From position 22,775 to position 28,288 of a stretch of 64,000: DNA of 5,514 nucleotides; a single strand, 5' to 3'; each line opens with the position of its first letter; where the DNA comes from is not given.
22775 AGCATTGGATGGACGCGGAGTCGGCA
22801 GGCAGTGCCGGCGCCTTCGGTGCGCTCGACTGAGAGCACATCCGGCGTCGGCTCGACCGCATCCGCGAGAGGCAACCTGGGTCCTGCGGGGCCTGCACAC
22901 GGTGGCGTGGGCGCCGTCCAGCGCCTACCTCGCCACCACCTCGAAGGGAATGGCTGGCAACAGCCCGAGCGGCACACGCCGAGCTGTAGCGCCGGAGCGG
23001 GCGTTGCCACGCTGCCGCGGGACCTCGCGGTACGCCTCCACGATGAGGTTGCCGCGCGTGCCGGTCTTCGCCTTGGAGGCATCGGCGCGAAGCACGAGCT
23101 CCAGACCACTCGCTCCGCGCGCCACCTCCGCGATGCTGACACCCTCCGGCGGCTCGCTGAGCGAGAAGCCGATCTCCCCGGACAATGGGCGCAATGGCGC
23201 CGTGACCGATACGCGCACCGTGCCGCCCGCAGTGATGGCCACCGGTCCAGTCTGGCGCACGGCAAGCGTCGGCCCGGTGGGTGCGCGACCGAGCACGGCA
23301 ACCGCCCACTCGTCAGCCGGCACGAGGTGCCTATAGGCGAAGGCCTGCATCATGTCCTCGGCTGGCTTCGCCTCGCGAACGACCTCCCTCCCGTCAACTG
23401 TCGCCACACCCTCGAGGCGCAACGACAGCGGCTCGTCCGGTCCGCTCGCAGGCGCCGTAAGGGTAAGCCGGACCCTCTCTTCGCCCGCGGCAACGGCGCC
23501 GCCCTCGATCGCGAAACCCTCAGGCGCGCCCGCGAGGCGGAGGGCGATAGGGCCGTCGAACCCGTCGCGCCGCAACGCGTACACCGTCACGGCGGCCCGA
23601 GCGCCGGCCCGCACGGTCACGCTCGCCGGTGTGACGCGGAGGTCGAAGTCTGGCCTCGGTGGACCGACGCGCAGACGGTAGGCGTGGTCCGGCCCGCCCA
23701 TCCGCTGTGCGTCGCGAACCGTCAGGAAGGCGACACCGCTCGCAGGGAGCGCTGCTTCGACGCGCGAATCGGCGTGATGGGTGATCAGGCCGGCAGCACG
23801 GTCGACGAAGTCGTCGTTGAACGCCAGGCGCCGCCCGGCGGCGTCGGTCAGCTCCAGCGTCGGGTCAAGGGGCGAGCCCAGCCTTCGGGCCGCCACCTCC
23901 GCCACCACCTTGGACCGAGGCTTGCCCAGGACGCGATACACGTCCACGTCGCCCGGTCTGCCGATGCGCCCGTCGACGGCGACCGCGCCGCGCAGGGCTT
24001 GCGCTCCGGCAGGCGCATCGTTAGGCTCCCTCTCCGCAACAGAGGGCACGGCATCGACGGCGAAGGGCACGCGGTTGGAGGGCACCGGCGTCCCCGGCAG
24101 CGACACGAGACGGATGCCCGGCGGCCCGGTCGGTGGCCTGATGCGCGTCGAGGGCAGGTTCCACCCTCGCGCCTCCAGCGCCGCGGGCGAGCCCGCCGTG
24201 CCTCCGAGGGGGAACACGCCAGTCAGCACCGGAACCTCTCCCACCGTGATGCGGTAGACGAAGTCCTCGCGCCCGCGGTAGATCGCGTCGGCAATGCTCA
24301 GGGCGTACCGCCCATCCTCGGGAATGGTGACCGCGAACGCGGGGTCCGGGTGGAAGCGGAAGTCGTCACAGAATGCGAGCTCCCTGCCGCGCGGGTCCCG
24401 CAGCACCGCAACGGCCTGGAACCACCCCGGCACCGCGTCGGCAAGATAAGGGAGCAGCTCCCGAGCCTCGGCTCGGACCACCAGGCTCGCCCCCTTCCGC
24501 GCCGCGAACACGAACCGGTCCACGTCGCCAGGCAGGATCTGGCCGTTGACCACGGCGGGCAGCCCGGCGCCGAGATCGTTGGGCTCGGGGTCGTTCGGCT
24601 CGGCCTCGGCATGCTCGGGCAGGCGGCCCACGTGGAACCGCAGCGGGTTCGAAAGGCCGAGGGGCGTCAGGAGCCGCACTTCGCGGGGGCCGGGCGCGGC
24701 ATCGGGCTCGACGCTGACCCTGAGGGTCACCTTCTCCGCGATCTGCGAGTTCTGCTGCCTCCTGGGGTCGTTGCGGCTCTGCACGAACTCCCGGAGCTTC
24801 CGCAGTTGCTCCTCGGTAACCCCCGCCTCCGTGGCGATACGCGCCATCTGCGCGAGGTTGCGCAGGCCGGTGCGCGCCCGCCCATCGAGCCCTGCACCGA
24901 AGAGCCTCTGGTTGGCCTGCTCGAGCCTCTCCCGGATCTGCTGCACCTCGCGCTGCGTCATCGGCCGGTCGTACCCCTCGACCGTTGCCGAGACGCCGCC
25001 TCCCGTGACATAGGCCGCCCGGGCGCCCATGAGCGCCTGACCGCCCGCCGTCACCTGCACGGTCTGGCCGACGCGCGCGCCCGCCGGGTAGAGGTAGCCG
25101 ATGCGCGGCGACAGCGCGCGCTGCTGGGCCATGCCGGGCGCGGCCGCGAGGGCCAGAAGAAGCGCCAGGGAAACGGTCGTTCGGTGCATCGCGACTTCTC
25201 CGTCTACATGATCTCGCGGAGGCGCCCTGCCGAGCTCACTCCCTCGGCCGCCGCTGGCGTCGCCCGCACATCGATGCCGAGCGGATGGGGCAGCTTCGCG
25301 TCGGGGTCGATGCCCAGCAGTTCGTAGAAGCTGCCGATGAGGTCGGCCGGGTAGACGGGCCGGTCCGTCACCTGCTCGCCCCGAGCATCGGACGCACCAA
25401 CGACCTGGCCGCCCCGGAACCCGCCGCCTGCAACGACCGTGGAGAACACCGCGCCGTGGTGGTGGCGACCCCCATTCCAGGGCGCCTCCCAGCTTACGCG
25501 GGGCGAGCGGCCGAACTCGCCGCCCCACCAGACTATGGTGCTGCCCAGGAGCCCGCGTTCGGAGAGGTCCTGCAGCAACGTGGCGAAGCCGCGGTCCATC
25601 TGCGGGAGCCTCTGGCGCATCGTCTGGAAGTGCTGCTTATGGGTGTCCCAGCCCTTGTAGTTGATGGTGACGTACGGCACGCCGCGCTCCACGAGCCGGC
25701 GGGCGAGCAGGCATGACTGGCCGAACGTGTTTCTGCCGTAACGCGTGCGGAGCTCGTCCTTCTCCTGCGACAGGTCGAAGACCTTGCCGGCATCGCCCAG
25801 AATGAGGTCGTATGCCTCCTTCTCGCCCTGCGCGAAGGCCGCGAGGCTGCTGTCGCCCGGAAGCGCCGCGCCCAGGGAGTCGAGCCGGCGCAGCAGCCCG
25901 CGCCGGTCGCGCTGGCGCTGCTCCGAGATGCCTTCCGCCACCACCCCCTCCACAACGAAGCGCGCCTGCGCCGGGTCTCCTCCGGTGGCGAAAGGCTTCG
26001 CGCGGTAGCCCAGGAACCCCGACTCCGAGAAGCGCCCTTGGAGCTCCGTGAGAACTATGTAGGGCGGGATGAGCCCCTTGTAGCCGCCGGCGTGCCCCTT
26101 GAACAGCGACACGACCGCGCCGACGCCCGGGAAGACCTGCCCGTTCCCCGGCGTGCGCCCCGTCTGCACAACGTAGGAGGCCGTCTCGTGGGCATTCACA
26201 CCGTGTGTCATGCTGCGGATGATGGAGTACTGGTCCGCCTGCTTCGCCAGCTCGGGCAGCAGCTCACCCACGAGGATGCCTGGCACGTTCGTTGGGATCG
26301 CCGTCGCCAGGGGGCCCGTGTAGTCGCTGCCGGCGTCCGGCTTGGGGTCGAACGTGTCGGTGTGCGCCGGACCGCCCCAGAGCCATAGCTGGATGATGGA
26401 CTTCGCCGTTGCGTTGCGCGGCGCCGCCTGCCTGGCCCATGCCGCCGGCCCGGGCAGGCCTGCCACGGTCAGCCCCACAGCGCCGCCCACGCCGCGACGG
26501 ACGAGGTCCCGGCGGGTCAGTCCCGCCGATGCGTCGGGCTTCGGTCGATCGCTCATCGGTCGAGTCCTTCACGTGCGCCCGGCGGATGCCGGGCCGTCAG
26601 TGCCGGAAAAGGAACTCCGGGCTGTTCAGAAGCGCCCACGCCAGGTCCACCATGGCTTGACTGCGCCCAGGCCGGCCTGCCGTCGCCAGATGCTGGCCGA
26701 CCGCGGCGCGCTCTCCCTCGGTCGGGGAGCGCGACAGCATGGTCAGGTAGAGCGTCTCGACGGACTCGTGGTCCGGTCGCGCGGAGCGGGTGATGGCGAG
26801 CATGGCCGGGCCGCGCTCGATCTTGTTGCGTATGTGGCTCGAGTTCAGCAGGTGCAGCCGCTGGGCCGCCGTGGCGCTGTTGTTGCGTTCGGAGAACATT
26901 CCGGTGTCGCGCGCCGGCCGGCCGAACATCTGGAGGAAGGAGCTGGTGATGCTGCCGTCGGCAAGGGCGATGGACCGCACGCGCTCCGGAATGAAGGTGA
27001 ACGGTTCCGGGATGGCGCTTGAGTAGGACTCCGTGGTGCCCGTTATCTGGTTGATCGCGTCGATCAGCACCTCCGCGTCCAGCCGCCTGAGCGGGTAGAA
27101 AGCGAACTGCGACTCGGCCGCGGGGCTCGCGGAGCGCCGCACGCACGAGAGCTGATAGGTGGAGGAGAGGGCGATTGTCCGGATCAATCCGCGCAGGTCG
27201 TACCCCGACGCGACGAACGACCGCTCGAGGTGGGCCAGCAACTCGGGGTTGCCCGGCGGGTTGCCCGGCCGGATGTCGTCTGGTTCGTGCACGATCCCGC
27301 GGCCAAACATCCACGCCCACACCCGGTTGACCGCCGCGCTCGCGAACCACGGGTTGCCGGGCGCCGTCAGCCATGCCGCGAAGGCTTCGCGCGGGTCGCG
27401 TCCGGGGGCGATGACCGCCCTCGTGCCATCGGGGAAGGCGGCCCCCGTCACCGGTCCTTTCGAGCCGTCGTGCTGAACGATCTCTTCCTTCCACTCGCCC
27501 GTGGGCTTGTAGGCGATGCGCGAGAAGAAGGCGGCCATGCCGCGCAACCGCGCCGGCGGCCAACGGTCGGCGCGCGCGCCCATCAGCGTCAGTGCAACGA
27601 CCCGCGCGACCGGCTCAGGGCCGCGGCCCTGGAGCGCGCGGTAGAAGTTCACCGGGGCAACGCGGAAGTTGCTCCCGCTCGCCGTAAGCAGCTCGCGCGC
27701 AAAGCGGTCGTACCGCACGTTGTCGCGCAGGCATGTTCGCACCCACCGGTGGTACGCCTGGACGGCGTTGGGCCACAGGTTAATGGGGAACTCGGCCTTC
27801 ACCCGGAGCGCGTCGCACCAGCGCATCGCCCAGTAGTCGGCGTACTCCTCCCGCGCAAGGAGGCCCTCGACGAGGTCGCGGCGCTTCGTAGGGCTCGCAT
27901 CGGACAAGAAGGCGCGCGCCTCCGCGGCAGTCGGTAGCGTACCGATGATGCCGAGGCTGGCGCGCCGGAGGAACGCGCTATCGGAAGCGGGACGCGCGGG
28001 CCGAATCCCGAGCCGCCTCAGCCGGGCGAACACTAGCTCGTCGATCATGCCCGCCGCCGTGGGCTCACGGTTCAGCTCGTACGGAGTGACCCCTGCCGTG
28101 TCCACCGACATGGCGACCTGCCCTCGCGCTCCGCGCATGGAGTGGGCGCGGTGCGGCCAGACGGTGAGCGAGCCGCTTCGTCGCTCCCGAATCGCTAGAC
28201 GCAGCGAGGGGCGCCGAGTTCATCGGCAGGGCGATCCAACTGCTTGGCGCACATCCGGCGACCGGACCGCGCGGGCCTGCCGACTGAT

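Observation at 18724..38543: Recurring two-gene module: Tat-exported Gfo/Idh/MocA dehydrogenase followed by a secreted HEAT-repeat protein (two copies about 14 kb apart)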

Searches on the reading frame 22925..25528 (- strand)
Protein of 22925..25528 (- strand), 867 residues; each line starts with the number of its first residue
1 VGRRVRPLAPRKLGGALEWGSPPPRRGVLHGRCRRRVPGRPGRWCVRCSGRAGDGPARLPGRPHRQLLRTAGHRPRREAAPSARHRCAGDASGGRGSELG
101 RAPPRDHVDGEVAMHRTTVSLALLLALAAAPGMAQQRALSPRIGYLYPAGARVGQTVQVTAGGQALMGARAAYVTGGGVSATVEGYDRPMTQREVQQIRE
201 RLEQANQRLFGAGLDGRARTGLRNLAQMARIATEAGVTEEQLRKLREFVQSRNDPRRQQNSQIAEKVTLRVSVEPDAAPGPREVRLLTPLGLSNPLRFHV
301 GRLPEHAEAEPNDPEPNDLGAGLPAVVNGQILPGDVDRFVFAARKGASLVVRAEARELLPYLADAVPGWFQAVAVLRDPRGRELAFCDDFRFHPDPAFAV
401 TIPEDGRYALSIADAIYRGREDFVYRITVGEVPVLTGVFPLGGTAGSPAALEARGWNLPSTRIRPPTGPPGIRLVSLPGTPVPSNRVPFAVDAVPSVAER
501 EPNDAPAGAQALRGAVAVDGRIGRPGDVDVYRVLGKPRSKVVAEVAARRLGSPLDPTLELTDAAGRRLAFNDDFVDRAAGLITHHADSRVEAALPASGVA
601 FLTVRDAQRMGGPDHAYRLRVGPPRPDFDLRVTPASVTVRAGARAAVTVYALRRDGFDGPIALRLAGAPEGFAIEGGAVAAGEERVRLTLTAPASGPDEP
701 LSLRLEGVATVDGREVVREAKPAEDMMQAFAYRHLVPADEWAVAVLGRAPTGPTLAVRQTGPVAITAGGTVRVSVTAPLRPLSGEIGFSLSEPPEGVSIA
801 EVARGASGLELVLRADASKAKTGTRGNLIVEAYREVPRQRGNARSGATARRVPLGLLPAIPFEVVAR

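Call 12: search_protein_families(library=pfam, proteins=[window:22925-25528:-], max_evalue=0.001)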
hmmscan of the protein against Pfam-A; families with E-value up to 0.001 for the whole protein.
window:22925-25528:- (867 aa): 0 families

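Call 70: search_protein_families(library=pfam, proteins=[window:22925-25189:-], max_evalue=0.01)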
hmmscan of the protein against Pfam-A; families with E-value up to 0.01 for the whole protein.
window:22925-25189:- (754 aa): 0 families

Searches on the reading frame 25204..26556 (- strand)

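Call 12: search_protein_families(library=pfam, proteins=[window:25204-26556:-], max_evalue=0.001)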
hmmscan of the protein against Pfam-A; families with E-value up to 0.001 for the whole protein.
window:25204-26556:- (450 aa): 1 family
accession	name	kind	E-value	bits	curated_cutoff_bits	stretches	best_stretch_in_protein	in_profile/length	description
PF07394.17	DUF1501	-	1.1e-90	305.1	27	1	51-433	1-380/390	Protein of unknown function (DUF1501)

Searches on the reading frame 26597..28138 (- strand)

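Call 13: search_protein_families(library=pfam, proteins=[window:26597-28138:-], max_evalue=0.001)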
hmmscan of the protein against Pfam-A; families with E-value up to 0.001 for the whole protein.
window:26597-28138:- (513 aa): 2 families
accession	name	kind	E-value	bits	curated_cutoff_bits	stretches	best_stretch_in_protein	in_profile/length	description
PF07587.16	PSD1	-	3.4e-44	151.5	28.5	1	250-483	2-243/244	Protein of unknown function (DUF1553)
PF07583.16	PSCyt2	-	2.8e-29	103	29.8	1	32-154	2-126/209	Protein of unknown function (DUF1549)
